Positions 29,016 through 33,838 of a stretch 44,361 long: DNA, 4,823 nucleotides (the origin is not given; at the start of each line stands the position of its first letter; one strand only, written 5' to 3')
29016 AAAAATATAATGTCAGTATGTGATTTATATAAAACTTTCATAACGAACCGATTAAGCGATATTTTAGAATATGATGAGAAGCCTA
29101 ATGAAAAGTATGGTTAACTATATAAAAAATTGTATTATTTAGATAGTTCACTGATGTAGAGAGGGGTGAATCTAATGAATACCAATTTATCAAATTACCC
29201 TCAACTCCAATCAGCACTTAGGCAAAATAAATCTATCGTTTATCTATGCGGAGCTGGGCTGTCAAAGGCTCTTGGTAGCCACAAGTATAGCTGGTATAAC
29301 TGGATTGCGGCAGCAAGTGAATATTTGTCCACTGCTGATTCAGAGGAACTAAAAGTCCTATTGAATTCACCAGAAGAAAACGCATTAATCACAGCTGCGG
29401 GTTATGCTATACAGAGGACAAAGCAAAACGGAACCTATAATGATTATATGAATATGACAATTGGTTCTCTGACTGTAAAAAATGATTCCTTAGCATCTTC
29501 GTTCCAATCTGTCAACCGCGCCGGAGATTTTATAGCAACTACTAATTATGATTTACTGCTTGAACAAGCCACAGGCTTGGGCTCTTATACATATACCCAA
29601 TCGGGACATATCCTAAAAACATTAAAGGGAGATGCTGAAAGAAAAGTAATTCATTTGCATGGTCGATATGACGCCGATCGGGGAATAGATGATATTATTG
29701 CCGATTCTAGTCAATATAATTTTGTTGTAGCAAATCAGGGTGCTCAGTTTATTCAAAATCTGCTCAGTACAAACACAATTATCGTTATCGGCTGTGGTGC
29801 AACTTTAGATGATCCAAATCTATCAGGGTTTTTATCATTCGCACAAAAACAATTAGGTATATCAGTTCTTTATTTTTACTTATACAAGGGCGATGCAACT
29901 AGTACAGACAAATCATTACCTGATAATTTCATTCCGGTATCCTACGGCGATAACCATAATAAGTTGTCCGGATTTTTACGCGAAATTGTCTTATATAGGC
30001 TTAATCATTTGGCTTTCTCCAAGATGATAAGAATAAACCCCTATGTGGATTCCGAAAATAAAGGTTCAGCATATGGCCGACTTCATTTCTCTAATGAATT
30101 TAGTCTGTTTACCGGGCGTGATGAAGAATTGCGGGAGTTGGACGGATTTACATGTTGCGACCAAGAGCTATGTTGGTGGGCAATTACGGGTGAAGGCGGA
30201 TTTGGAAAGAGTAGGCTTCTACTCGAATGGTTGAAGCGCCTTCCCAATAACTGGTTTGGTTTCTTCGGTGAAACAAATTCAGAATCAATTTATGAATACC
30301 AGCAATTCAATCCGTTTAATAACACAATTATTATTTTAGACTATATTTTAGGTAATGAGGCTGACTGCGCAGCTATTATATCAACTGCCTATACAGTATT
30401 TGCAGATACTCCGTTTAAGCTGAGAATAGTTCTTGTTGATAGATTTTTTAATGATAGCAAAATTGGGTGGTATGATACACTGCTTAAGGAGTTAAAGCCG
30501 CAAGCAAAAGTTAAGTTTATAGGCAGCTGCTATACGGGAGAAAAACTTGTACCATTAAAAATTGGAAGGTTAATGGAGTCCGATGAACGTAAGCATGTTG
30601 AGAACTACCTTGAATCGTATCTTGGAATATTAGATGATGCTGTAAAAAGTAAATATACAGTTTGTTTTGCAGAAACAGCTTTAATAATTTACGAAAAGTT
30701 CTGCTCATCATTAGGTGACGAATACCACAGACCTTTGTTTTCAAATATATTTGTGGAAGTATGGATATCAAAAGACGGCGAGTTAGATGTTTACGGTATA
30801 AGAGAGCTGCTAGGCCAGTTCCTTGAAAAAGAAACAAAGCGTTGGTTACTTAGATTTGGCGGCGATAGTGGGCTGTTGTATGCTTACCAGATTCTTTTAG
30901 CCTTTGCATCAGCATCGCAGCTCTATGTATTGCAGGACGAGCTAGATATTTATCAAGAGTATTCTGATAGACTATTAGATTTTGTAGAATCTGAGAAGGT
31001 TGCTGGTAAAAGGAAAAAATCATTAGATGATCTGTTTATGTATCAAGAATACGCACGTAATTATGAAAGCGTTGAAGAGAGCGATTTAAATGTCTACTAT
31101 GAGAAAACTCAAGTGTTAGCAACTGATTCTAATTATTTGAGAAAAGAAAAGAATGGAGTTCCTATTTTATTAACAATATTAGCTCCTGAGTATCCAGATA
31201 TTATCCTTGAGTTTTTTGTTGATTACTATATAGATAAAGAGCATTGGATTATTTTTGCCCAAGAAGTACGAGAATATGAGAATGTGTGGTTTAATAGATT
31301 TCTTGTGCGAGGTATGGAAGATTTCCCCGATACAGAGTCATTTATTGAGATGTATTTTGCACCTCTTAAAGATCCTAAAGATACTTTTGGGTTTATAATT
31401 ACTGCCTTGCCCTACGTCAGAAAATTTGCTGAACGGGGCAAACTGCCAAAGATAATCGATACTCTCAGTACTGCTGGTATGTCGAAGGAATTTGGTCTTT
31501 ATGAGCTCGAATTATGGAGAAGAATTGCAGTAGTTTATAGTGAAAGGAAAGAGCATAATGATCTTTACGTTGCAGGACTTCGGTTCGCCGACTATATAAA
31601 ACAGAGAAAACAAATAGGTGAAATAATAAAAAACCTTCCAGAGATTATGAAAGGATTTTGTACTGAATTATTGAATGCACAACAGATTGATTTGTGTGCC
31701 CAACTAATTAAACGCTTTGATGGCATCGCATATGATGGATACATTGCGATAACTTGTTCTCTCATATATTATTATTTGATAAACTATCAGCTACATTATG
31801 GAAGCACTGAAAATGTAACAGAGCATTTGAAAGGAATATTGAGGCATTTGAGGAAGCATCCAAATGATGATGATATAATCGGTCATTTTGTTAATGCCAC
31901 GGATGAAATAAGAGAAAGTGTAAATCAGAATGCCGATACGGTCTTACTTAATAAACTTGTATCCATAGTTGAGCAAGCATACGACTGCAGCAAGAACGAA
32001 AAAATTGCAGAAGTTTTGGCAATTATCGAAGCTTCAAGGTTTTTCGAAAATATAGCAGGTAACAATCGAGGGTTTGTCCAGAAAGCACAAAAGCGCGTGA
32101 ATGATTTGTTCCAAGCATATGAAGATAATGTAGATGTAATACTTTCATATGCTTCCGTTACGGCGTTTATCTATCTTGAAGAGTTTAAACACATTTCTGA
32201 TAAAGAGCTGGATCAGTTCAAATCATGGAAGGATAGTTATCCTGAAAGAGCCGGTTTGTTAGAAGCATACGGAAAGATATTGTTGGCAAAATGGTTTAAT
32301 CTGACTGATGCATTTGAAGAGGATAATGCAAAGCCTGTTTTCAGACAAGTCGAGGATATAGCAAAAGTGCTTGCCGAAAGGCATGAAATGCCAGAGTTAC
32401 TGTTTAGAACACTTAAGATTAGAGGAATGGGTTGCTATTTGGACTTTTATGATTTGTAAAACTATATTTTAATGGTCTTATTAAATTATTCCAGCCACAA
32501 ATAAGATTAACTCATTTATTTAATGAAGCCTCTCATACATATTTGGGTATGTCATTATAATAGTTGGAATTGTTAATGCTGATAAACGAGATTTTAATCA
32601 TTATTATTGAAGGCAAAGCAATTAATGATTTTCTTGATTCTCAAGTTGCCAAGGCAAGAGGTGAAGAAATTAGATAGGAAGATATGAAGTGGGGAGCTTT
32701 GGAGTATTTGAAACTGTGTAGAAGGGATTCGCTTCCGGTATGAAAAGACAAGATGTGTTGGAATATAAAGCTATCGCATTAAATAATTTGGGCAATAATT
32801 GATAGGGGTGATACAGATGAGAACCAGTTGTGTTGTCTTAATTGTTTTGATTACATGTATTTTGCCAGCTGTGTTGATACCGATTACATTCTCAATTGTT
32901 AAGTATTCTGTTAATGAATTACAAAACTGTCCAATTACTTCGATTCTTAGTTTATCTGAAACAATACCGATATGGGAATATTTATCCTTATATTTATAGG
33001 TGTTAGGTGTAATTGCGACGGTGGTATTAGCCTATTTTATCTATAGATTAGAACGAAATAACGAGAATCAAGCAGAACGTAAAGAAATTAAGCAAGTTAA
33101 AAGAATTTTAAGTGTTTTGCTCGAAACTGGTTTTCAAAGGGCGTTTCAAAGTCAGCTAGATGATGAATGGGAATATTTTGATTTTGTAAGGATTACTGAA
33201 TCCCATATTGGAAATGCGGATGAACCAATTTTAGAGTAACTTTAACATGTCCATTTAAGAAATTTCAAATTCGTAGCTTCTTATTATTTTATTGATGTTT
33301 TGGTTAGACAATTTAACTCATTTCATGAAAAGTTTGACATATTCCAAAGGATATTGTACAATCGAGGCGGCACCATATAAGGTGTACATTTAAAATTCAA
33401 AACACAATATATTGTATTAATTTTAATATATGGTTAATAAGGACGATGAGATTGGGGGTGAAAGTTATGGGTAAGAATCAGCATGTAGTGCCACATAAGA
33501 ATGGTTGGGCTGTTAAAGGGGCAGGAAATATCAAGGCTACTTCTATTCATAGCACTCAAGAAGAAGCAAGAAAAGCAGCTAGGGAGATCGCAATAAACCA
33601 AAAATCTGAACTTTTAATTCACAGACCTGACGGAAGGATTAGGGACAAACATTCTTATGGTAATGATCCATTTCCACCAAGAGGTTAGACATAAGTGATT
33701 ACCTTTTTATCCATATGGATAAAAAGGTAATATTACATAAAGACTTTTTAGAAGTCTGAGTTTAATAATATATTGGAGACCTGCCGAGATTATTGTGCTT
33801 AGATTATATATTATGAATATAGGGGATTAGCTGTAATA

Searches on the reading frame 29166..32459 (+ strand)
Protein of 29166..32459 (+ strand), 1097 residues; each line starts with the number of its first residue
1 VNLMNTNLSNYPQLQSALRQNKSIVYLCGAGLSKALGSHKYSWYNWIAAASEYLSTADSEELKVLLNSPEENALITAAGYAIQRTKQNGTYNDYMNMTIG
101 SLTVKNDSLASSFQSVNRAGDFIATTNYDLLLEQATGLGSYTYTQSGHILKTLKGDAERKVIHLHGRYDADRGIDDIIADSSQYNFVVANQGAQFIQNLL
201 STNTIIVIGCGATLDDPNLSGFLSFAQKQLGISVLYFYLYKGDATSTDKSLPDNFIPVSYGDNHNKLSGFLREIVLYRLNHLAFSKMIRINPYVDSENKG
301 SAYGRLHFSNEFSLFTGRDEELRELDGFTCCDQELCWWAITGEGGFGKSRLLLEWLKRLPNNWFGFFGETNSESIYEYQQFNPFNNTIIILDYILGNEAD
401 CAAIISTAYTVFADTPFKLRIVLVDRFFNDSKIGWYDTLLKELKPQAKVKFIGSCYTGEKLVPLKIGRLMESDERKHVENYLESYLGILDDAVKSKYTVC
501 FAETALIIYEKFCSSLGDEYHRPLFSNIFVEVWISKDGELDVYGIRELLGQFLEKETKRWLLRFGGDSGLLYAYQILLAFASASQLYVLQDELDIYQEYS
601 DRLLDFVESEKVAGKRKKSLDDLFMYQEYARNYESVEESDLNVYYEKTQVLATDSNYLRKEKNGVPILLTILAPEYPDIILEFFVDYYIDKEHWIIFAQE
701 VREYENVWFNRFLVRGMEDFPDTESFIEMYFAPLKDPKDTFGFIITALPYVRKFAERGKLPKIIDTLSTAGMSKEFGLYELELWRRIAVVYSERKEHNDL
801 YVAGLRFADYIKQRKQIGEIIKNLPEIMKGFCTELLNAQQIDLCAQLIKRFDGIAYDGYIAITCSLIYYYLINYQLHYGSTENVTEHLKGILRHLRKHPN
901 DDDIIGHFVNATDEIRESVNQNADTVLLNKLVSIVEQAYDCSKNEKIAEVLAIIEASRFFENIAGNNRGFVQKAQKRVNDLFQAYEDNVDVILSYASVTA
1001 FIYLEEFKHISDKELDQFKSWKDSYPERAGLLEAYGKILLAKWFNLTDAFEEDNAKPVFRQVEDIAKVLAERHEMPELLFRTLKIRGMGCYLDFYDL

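Call 3: search_protein_families(library=pfam, proteins=[window:29166-32459:+], max_evalue=0.01)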
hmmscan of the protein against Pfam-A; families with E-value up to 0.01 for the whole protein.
window:29166-32459:+ (1097 aa): 2 families
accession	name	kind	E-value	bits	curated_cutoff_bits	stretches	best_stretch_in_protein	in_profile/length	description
PF13289.12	SIR2_2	-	6.1e-12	46.3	24.5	1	122-243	2-124/141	SIR2-like domain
PF13191.12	AAA_16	-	0.0021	19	32.6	1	315-364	2-55/167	AAA ATPase domain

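Call 4: search_protein_families(library=padloc, proteins=[window:29166-32459:+], max_evalue=0.01)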
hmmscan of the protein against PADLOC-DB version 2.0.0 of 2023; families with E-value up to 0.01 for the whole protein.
window:29166-32459:+ (1097 aa): 2 families
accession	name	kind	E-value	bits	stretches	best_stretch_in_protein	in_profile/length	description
PDLC00407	ThsA1|ThsA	-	1.2e-07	28.8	1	15-229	14-211/478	STALD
PDLC04087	SIR2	-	0.0089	12.9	0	123-154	135-168/343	-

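Call 5: search_protein_families(library=ncbifam, proteins=[window:29166-32459:+], max_evalue=0.01)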
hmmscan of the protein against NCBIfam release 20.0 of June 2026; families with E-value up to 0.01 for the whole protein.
window:29166-32459:+ (1097 aa): 0 families

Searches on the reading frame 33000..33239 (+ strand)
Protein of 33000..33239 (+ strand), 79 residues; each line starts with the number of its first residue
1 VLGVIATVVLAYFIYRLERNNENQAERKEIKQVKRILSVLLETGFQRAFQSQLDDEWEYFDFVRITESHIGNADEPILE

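Call 27: search_protein_families(library=pfam, proteins=[window:33000-33239:+], max_evalue=10)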
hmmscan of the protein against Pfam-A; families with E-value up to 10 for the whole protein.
window:33000-33239:+ (79 aa): 1 family
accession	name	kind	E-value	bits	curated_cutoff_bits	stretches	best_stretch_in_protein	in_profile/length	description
PF01409.25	tRNA-synt_2d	-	0.14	12.1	19.8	1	20-69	9-59/246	tRNA synthetases class II core domain (F)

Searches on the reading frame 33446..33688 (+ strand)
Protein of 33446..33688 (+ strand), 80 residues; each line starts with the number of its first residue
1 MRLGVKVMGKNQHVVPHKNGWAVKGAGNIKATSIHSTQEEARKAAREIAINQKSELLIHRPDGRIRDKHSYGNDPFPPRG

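Call 3: search_protein_families(library=pfam, proteins=[window:33446-33688:+], max_evalue=0.01)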
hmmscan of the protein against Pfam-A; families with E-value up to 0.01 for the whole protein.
window:33446-33688:+ (80 aa): 1 family
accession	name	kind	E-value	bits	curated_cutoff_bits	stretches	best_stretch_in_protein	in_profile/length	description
PF09954.14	DUF2188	-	7.5e-25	87.3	22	1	12-71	1-62/62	Uncharacterized protein conserved in bacteria (DUF2188)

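Call 4: search_protein_families(library=padloc, proteins=[window:33446-33688:+], max_evalue=0.01)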
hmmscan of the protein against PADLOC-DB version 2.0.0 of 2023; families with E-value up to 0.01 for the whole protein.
window:33446-33688:+ (80 aa): 2 families
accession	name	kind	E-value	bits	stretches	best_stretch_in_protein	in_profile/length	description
PDLC04942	PDC-S16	-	2.7e-38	128.5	1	8-80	1-75/75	-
PDLC04941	PDC-S16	-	1.3e-36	123.2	1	8-80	1-75/75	-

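Call 5: search_protein_families(library=ncbifam, proteins=[window:33446-33688:+], max_evalue=0.01)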
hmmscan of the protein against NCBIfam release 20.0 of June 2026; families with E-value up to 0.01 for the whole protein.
window:33446-33688:+ (80 aa): 0 families
